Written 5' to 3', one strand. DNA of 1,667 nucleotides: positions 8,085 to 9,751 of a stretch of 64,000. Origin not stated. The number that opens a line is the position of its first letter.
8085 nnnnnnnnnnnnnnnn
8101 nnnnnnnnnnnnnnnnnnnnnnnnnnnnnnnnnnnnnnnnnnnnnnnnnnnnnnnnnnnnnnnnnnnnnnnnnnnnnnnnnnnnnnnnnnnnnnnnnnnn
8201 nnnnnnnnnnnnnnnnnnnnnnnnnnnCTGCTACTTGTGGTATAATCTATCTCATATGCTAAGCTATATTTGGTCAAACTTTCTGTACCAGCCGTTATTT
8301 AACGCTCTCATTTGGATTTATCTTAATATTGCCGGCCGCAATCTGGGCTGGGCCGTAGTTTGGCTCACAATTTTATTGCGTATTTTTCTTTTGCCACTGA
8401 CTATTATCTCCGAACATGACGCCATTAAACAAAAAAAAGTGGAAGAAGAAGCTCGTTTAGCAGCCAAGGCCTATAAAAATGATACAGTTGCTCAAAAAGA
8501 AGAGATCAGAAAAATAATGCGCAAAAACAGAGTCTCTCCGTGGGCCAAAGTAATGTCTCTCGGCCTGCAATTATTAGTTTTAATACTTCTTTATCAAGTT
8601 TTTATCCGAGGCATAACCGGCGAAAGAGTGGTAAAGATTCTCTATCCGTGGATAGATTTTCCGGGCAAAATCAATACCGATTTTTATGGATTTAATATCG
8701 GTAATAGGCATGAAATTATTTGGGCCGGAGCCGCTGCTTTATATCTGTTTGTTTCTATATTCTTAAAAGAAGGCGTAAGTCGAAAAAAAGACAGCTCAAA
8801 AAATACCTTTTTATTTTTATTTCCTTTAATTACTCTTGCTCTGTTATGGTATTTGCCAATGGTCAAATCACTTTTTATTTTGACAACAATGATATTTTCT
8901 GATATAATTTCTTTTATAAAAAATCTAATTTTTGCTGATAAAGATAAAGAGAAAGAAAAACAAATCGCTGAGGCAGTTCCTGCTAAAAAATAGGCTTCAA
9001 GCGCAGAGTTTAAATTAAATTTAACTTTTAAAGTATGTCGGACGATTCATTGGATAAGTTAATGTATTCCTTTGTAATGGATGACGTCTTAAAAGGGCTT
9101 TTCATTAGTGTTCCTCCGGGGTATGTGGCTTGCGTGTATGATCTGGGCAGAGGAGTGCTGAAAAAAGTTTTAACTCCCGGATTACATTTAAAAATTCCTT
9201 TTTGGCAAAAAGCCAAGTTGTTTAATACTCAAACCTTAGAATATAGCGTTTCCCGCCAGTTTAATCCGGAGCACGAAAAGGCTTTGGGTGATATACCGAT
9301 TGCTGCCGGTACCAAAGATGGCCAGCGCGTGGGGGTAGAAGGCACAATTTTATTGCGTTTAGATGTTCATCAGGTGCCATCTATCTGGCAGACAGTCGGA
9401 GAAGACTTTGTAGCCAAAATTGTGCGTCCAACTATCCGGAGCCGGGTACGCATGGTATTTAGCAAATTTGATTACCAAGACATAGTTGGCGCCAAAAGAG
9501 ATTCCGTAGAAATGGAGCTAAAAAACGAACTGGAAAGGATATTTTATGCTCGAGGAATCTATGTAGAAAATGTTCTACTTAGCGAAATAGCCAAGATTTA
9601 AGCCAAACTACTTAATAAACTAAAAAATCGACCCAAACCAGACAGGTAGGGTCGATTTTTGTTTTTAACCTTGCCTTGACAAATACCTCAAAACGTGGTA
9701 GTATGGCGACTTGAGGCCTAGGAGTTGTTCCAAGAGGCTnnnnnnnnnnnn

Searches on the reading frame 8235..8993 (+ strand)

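Call 4: search_protein_families(library=pfam, proteins=[window:8235-8993:+], max_evalue=1)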
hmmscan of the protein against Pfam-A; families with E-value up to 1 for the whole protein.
window:8235-8993:+ (252 aa): 2 families
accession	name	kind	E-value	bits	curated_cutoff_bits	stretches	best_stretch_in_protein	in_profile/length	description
PF02096.25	60KD_IMP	-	7e-17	62.3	35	1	38-227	2-159/163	60Kd inner membrane protein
PF04123.18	DUF373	-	0.014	15.3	28.3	1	78-215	195-317/335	Domain of unknown function (DUF373)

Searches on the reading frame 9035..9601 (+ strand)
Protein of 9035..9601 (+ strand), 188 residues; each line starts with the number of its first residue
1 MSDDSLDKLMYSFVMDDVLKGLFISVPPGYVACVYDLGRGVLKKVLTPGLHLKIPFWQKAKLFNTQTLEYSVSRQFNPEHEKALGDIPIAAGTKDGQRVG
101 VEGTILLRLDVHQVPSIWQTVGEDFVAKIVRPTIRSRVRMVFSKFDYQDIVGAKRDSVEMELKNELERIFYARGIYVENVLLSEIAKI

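Call 4: search_protein_families(library=pfam, proteins=[window:9035-9601:+], max_evalue=1)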
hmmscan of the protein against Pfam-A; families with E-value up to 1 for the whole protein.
window:9035-9601:+ (188 aa): 2 families
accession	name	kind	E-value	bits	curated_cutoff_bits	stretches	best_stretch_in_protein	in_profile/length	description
PF01145.31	Band_7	-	7.9e-25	88.4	23.6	1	25-185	2-145/176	SPFH domain / Band 7 family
PF03748.19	FliL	-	0.00056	20.8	24.6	1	128-184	41-99/103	Flagellar basal body-associated protein FliL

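Call 41: find_related_loci(query=window:9035-9598:+, collection=genome_contigs, flank=6000)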
Query window:9035-9598:+ (188 aa) in genome_contigs; peptide patterns used: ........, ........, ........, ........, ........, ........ (x = any residue, [..] = any of these).
359 stretches matched a pattern; 312 encode a relative of the query (tblastn E <= 1e-3); the best 80 are kept; 80 distinct loci.
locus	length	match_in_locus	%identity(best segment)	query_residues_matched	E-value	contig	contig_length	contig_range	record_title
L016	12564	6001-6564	97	1-188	2e-124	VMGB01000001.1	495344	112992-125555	MAG: Parcubacteria group bacterium Gr01-1014_13 G01um101413_scaffold_2, whole genome shotgun sequence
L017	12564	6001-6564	96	1-188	8e-123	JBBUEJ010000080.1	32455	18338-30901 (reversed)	MAG: Patescibacteria group bacterium isolate H51-bin093_1 H51_bin093_1_000000000080, whole genome shotgun sequence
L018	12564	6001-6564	96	1-188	2e-122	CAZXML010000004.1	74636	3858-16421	MAG TPA_asm: uncultured Gammaproteobacteria bacterium isolate SRP119689_co1_192 genome assembly, contig: NODE_363_length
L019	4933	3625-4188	95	1-188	1e-122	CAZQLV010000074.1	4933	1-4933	MAG TPA_asm: uncultured Gammaproteobacteria bacterium isolate SRP193066_co2_436 genome assembly, contig: NODE_9013_lengt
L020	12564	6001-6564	95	1-188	2e-121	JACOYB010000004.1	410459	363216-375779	MAG: Candidatus Magasanikbacteria bacterium isolate NC_groundwater_168_Ag_S-0.1um_42_11 S4_GD2017_2_S1_scaffold_6, whole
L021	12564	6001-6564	94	1-188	3e-121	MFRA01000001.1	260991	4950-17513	MAG: Candidatus Magasanikbacteria bacterium RIFOXYD1_FULL_40_23 rifoxyd1_full_scaffold_11, whole genome shotgun sequence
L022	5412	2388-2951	94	1-188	7e-121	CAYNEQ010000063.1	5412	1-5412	MAG TPA_asm: uncultured Gammaproteobacteria bacterium isolate SRP135725_co3_214 genome assembly, contig: NODE_22251_leng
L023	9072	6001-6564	94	1-188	1e-120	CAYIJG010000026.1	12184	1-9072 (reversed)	MAG TPA_asm: uncultured Gammaproteobacteria bacterium isolate ERP119705_co24_1001 genome assembly, contig: NODE_6913_len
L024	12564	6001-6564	94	1-188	1e-120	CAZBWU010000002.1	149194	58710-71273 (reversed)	MAG TPA_asm: uncultured Gammaproteobacteria bacterium isolate SRP219642_co6_52 genome assembly, contig: NODE_34_length_1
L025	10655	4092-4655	95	1-188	1e-119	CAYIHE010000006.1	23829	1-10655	MAG TPA_asm: uncultured Gammaproteobacteria bacterium isolate ERP119705_co20_215 genome assembly, contig: NODE_1999_leng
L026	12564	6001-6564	93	1-188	1e-119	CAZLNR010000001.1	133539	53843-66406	MAG TPA_asm: uncultured Gammaproteobacteria bacterium isolate SRP286056_co2_342 genome assembly, contig: NODE_105_length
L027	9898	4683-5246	92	1-188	9e-119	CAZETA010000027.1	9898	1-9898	MAG TPA_asm: uncultured Gammaproteobacteria bacterium isolate SRP298887_co1_128 genome assembly, contig: NODE_7681_lengt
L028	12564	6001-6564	91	1-188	6e-118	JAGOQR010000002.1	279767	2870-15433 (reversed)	MAG: Candidatus Magasanikiibacteriota bacterium isolate Gw_Bodden_bin_243 Gw_Bodden_45_length_279767_cov_14.328708, whol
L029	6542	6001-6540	96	1-180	4e-117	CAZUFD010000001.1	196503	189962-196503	MAG TPA_asm: uncultured Gammaproteobacteria bacterium isolate SRP269290_co6_41 genome assembly, contig: NODE_17_length_1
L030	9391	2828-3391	91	1-188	1e-116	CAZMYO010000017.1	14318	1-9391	MAG TPA_asm: uncultured Gammaproteobacteria bacterium isolate binchicken_co203_87 genome assembly, contig: k141_3703229,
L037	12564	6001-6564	87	1-188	3e-113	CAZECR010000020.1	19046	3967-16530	MAG TPA_asm: uncultured Gammaproteobacteria bacterium isolate SRP286056_co1_68 genome assembly, contig: NODE_3441_length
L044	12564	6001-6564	86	1-188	7e-112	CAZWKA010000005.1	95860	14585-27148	MAG TPA_asm: uncultured Gammaproteobacteria bacterium isolate SRP286056_co1_500 genome assembly, contig: NODE_167_length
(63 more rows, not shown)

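Call 65: search_protein_families(library=pfam, proteins=[L037:7339-8487:-, L044:6660-7196:+], max_evalue=0.01)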
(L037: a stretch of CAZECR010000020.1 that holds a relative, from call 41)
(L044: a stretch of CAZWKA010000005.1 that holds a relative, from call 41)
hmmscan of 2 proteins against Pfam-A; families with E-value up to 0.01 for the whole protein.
L037:7339-8487:- (382 aa): 1 family
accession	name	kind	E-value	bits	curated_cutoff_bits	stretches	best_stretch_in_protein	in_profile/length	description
PF22422.2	MGH1-like_GH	-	2.2e-09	37.8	27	1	302-367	296-356/356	Mannosylglycerate hydrolase MGH1-like glycoside hydrolase domain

L044:6660-7196:+ (178 aa): 0 families
